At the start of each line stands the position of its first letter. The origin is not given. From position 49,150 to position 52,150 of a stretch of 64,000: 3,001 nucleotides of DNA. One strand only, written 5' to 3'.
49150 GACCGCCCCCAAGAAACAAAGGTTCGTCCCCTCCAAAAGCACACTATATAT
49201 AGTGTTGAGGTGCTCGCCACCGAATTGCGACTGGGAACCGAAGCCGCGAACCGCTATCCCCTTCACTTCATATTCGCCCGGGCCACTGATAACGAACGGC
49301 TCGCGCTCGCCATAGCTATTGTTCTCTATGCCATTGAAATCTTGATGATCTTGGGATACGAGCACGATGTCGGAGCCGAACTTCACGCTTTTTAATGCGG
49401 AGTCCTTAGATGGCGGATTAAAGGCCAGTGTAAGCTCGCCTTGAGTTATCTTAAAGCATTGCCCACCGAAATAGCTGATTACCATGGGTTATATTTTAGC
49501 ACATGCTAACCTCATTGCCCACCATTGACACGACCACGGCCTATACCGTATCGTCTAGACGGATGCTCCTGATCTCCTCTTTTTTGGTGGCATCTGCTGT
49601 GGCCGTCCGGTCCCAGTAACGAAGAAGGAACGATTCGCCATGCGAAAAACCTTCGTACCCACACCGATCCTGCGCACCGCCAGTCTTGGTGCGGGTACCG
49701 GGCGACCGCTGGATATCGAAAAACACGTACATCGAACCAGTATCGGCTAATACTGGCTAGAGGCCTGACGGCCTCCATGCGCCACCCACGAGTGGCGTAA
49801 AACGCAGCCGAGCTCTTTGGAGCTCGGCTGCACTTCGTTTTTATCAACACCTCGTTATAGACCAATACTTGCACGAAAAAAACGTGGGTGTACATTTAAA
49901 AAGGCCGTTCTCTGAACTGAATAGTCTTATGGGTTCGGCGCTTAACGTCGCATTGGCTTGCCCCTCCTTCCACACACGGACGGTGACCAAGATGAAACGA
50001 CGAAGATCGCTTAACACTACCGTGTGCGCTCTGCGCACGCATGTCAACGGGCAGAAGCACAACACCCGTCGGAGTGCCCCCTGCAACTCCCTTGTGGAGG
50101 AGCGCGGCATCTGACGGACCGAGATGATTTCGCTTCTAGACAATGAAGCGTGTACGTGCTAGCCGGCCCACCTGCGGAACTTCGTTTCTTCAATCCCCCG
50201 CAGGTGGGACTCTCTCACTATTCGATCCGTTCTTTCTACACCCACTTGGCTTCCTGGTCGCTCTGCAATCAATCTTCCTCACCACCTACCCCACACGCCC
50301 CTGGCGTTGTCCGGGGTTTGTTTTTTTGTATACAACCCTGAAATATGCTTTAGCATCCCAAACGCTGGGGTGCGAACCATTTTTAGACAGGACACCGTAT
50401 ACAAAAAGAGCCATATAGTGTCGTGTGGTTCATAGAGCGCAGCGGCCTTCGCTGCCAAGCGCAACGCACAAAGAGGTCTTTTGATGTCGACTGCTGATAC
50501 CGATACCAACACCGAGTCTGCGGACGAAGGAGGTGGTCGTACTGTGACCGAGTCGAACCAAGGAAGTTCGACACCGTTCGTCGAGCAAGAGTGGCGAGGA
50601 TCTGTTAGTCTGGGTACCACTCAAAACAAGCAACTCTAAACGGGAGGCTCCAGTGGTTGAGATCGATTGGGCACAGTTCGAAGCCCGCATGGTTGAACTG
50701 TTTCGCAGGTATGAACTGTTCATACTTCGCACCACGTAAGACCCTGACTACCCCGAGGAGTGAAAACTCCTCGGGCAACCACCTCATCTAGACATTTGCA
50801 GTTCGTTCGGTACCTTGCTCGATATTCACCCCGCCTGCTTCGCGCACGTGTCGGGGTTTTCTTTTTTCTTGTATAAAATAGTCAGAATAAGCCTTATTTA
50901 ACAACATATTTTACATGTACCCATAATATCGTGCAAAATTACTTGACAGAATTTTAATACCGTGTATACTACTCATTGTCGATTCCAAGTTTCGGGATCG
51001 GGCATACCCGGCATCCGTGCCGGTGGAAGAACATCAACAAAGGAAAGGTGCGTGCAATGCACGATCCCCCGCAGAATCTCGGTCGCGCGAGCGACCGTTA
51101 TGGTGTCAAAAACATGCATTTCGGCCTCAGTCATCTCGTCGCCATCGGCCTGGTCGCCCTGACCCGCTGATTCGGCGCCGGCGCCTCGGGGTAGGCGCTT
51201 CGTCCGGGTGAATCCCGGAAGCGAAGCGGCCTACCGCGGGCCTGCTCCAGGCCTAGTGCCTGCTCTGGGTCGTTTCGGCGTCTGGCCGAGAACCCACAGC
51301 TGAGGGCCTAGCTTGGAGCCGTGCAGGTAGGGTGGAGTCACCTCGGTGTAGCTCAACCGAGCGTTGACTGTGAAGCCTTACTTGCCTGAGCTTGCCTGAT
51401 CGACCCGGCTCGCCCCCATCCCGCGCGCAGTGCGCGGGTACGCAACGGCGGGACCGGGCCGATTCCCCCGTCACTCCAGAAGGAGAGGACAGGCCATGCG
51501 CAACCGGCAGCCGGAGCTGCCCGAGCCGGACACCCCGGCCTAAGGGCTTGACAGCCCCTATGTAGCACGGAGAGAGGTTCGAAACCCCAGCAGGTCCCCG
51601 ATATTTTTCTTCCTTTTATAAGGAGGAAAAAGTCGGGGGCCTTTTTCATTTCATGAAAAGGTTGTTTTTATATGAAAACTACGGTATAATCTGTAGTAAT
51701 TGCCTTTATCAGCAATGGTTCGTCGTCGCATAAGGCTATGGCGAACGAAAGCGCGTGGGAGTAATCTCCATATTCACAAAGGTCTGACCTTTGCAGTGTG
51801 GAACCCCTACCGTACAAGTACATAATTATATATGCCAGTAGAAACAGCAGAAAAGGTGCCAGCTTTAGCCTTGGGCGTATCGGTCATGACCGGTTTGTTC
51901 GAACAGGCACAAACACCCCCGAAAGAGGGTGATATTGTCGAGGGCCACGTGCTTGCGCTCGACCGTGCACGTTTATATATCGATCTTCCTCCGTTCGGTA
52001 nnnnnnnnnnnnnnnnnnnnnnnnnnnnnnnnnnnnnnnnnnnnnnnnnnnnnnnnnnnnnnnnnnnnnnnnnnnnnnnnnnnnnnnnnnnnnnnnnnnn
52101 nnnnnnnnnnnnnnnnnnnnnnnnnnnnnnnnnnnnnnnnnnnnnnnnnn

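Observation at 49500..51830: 2.3-kb ORF-poor, highly structured region with three successive plus-strand intrinsic terminators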

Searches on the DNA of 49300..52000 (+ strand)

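Call 4: search_rna_families(source=window, start=49300, end=52000, threshold=evalue, max_evalue=10, show_alignments=3)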
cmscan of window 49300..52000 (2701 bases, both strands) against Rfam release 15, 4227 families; matches with E-value up to 10: 8.
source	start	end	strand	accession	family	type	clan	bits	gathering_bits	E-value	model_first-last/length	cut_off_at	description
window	51582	51672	+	RF00515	PyrR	Cis-reg;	-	22.1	54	5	1-115/115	no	PyrR binding site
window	51591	51643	+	RF03834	mir-3173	Gene; miRNA;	-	22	84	0.96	1-80/80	no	mir-3173 microRNA precursor family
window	51571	51645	-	RF02663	GmglnB1_5p_UTR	Cis-reg;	-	19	54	3.2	1-85/85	no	GmglnB1 5'UTR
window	49984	50046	+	RF00157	SNORD39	Gene; snRNA; snoRNA; CD-box;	CL00057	15.8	35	7.4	1-80/80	no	Small nucleolar RNA SNORD55/SNORD39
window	49800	49835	+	RF00764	mir-191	Gene; miRNA;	-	15.3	54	9.5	27-65/91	no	mir-191 microRNA precursor family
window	51558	51627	-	RF00428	SNORA38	Gene; snRNA; snoRNA; HACA-box;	-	15.1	60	8.4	1-131/131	no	Small nucleolar RNA SNORA38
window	50440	50556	+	RF01630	ceN40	Gene; snRNA; snoRNA; CD-box;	-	14.1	35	6.2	1-123/123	no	Nematode snoRNA ceN40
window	50768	50864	+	RF02837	anti-hemB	Gene; sRNA;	-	13.5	49.5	9.6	1-81/81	no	Burkholderia RNA 7 (anti-hemB)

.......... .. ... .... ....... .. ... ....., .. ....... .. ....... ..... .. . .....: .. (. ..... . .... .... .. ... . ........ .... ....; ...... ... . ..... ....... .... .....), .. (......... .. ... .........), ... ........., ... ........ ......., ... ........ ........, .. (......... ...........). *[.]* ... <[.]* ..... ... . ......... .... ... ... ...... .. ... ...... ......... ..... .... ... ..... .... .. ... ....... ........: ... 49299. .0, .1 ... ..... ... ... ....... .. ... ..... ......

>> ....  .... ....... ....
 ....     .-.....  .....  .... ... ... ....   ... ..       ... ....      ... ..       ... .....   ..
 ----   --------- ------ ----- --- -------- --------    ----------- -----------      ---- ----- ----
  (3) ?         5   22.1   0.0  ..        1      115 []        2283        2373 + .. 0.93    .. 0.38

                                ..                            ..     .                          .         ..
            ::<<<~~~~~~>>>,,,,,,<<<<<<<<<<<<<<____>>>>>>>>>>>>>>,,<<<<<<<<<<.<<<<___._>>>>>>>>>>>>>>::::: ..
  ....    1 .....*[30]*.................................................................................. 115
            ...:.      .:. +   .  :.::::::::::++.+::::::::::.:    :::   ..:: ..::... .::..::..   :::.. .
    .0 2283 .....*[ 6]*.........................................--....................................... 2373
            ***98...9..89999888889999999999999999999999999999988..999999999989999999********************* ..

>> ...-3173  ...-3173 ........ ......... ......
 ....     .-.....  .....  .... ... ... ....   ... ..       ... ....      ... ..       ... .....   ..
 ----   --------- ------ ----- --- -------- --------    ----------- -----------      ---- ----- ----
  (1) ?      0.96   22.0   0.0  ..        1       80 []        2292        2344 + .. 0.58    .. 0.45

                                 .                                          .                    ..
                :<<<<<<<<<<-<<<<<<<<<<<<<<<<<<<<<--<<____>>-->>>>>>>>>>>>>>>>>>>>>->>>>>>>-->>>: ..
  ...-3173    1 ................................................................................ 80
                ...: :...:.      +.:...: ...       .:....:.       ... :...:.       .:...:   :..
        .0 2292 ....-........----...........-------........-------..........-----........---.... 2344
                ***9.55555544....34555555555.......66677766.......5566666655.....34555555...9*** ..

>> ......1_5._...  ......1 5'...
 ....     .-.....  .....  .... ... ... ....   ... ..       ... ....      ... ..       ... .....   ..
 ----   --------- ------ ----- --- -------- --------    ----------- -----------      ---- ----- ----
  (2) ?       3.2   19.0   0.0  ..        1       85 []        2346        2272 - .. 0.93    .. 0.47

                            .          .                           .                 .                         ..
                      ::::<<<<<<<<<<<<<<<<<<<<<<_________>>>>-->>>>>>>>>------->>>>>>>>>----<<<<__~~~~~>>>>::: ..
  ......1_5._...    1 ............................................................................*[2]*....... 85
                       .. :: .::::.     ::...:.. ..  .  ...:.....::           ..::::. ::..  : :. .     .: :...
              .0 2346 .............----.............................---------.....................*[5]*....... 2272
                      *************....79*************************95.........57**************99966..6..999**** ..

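Call 25: search_dna_similar(query=window:49486-51831:+, collection=phages, mode=distant, max_evalue=0.01)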
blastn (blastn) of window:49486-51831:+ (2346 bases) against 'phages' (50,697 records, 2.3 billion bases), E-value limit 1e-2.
No match.

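Call 26: search_dna_similar(query=window:49486-51831:+, collection=plasmids, mode=distant, max_evalue=0.01)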
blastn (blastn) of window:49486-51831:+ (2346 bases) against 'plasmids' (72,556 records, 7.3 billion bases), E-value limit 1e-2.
No match.

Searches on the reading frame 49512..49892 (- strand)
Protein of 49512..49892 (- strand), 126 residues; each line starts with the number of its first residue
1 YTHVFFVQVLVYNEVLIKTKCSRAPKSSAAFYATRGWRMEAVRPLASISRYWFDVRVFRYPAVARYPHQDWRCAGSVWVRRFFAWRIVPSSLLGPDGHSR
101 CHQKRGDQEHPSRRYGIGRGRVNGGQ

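Call 9: search_protein_families(library=pfam, proteins=[window:49512-49892:-], max_evalue=1)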
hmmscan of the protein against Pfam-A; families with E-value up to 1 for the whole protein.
window:49512-49892:- (126 aa): 1 family
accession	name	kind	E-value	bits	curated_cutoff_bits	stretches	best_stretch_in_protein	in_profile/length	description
PF13272.11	Holin_2-3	-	0.16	12.7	27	1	45-74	35-64/106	Putative 2/3 transmembrane domain holin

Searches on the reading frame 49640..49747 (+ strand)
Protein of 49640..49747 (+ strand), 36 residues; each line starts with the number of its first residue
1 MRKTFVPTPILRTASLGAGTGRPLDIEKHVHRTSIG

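Call 75: search_protein_families(library=ncbifam, proteins=[window:49640-49747:+], max_evalue=1)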
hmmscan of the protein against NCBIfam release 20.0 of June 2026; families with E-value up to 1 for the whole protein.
window:49640-49747:+ (36 aa): 0 families

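Call 76: search_protein_families(library=padloc, proteins=[window:49640-49747:+], max_evalue=1)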
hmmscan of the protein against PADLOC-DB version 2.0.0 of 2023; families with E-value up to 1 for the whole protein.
window:49640-49747:+ (36 aa): 0 families

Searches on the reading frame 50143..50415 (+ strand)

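Call 9: search_protein_families(library=pfam, proteins=[window:50143-50415:+], max_evalue=1)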
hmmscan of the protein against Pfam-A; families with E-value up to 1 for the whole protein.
window:50143-50415:+ (91 aa): 1 family
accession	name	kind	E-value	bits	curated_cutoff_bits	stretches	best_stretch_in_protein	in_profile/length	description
PF15664.10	TMEM252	-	0.14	12.3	27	1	29-50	15-36/139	Transmembrane protein 252 family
